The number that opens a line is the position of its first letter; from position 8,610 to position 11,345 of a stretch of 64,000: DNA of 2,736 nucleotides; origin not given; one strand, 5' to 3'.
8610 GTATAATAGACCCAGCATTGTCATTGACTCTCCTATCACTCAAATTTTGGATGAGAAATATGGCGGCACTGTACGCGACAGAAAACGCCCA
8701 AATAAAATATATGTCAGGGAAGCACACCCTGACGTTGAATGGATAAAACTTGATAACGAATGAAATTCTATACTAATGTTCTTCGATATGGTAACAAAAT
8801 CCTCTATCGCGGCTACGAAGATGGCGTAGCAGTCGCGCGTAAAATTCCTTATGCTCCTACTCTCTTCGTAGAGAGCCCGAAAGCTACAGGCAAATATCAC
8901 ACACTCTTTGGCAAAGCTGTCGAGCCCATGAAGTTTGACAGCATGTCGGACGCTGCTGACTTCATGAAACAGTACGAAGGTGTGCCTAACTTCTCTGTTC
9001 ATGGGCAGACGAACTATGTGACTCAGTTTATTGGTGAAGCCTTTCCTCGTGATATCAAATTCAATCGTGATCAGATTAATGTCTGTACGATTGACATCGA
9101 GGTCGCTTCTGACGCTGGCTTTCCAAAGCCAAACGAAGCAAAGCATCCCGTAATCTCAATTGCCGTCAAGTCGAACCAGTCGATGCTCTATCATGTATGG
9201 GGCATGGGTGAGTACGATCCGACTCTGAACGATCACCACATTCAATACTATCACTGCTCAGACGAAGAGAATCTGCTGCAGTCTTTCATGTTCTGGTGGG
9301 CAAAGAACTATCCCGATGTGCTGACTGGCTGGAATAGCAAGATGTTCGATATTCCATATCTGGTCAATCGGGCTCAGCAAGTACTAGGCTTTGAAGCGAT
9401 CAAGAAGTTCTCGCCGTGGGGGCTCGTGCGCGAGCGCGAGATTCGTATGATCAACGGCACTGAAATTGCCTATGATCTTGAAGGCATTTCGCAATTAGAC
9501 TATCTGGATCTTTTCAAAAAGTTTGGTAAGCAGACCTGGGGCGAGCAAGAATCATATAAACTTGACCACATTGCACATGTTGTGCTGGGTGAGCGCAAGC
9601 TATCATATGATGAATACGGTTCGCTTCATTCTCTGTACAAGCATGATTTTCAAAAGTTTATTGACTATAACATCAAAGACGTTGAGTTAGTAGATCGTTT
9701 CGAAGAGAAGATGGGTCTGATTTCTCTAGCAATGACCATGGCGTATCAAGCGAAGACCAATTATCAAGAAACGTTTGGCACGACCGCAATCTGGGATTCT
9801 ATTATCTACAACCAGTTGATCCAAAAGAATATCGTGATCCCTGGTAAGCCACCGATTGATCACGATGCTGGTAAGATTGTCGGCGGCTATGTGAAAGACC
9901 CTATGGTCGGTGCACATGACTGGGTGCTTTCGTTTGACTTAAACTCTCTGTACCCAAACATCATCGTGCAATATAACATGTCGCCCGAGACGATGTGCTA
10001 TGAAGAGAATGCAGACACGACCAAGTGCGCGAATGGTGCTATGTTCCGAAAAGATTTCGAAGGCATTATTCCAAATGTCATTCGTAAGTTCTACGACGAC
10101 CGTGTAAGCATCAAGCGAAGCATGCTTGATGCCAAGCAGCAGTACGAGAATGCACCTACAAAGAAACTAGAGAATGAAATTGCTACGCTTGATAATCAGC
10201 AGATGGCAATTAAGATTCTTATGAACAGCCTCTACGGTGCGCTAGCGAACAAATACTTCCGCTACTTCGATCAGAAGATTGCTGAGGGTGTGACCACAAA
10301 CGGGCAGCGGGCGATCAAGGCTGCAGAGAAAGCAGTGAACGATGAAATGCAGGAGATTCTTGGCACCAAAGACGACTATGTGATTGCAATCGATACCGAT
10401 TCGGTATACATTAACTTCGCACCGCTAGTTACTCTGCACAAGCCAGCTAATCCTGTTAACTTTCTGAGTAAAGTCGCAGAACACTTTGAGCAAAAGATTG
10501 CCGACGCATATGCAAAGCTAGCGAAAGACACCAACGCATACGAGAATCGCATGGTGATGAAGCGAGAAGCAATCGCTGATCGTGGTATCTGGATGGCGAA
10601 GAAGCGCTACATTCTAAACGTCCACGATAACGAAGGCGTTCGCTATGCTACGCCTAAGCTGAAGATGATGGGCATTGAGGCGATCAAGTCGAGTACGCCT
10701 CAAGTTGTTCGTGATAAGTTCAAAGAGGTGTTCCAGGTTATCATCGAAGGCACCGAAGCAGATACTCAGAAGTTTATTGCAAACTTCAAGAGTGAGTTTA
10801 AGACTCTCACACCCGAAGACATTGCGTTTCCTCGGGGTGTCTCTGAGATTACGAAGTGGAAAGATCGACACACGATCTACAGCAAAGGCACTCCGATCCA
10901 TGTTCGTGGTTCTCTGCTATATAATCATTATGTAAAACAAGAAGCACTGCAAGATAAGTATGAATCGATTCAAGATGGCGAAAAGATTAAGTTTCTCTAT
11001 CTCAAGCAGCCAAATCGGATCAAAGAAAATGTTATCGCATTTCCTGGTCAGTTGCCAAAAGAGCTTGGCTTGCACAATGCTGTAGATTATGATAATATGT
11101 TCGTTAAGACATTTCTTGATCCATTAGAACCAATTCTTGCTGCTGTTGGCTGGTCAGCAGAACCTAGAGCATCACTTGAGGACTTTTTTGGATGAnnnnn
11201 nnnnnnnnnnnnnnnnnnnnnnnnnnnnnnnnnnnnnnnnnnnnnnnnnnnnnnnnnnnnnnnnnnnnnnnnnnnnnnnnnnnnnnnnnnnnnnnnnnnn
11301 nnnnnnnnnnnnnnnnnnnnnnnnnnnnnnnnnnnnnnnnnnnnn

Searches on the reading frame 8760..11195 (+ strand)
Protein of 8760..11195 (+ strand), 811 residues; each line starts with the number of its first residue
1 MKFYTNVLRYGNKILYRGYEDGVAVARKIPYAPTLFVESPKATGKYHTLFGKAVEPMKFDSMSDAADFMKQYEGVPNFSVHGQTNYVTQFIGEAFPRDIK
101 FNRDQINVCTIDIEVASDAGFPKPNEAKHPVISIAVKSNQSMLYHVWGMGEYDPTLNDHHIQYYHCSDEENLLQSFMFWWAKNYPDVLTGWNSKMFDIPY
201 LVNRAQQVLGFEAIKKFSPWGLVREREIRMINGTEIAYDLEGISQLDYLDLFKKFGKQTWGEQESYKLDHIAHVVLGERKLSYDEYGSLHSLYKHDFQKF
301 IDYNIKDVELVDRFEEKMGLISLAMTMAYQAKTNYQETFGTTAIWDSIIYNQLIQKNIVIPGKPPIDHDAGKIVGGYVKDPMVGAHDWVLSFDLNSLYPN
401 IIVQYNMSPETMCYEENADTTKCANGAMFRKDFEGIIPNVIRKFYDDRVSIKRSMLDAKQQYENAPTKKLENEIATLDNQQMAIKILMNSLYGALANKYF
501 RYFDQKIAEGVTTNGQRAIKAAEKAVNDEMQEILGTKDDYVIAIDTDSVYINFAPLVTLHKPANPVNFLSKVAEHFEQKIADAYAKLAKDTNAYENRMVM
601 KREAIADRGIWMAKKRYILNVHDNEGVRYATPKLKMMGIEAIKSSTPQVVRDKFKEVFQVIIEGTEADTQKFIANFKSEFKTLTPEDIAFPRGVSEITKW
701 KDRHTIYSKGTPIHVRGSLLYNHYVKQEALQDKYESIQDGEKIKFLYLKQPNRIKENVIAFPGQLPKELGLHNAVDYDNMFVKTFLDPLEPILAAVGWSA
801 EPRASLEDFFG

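Call 11: search_protein_families(library=phrogs, proteins=[window:8760-11195:+])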
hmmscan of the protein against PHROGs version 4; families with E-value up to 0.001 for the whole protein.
window:8760-11195:+ (811 aa): 9 families
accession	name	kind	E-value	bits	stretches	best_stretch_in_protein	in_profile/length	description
phrog_262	-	DNA, RNA and nucleotide metabolism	0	1025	1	1-811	7-852/856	DNA polymerase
phrog_2062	-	DNA, RNA and nucleotide metabolism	3.6e-147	492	1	1-465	2-492/502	DNA polymerase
phrog_1918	-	DNA, RNA and nucleotide metabolism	1.4e-125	420.3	1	467-811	25-381/382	DNA polymerase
phrog_27191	-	DNA, RNA and nucleotide metabolism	4.6e-17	63.4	1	472-551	34-114/230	DNA polymerase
phrog_2927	-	DNA, RNA and nucleotide metabolism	7.9e-11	42.1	1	440-524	117-194/710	DNA polymerase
phrog_3011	-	DNA, RNA and nucleotide metabolism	6.6e-10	39.3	1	247-330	323-411/576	DNA polymerase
phrog_1252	-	DNA, RNA and nucleotide metabolism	3.4e-09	36.8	0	389-518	351-437/663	DNA polymerase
phrog_403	-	DNA, RNA and nucleotide metabolism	0.00012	22.1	1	102-312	61-240/321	DNA polymerase exonuclease subunit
phrog_15725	-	DNA, RNA and nucleotide metabolism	0.0007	20.7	0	384-414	3-33/159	DNA polymerase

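Call 53: search_dna_similar(query=window:8760-11195:+, collection=phages, mode=protein, max_rows=12)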
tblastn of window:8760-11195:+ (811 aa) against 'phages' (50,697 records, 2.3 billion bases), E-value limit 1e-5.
Records with a match: 2696; places in all: 2827; records where one place covers at least 80% of the query: 2487.
Best place of each record, by identity: <60% 2696.
By first word of the organism name: Escherichia 676; Synechococcus 377; Klebsiella 334; Salmonella 201; Vibrio 136; Aeromonas 92; Shigella 89; Acinetobacter 73; Cyanophage 61; Enterobacter 59; and 69 more.
By host as written in the record: - 470; Escherichia coli 281; Klebsiella pneumoniae 115; Synechococcus 107; Synechococcus sp. 38; Escherichia coli O157:H7 38; Aeromonas salmonicida 38; Salmonella enterica 30; and 595 more.
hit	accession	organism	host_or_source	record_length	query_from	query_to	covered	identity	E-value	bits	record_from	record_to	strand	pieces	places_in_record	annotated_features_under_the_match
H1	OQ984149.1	Phage C48C1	-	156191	2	811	100%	56.2%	0e+0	954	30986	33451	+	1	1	DNA polymerase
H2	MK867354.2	Synechococcus phage S-SCSM1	Synechococcus sp. WH 7803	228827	1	810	100%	49.5%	0e+0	811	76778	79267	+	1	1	DNA polymerase | hypothetical protein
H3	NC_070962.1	Synechococcus phage S-SCSM1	Synechococcus sp. WH 7803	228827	1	810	100%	49.5%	0e+0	811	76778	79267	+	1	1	DNA polymerase | hypothetical protein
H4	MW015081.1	Synechococcus phage S-SRM01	Synechococcus sp. KCZYC6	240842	1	810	100%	48.9%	0e+0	788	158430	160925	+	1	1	DNA polymerase | hypothetical protein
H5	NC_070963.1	Synechococcus phage S-SRM01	Synechococcus sp. KCZYC6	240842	1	810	100%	48.9%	0e+0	788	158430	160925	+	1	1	DNA polymerase | hypothetical protein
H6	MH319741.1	Marine virus AG-345-E15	single cell amplified by WGA-X; seawater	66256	1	810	100%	48.7%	0e+0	778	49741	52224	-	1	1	record has no annotation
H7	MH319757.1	Marine virus AG-345-O18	single cell amplified by WGA-X; seawater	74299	1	811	100%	48.7%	0e+0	771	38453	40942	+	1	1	record has no annotation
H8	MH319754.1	Marine virus AG-345-L05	single cell amplified by WGA-X; seawater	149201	1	811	100%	48.5%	0e+0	785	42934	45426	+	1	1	record has no annotation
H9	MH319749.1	Marine virus AG-345-F15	single cell amplified by WGA-X; seawater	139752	1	811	100%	48.5%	0e+0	784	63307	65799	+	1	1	record has no annotation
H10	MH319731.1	Marine virus AG-345-E02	single cell amplified by WGA-X; seawater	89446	1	811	100%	48.5%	0e+0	782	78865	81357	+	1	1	record has no annotation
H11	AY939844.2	Prochlorococcus phage P-SSM2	Prochlorococcus sp. NATL1A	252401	1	811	100%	48.5%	0e+0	781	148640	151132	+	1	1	gp43: DNA polymerase | hypothetical protein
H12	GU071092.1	Prochlorococcus phage P-SSM2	-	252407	1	811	100%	48.5%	0e+0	781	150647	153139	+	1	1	DNA polymerase | conserved hypothetical protein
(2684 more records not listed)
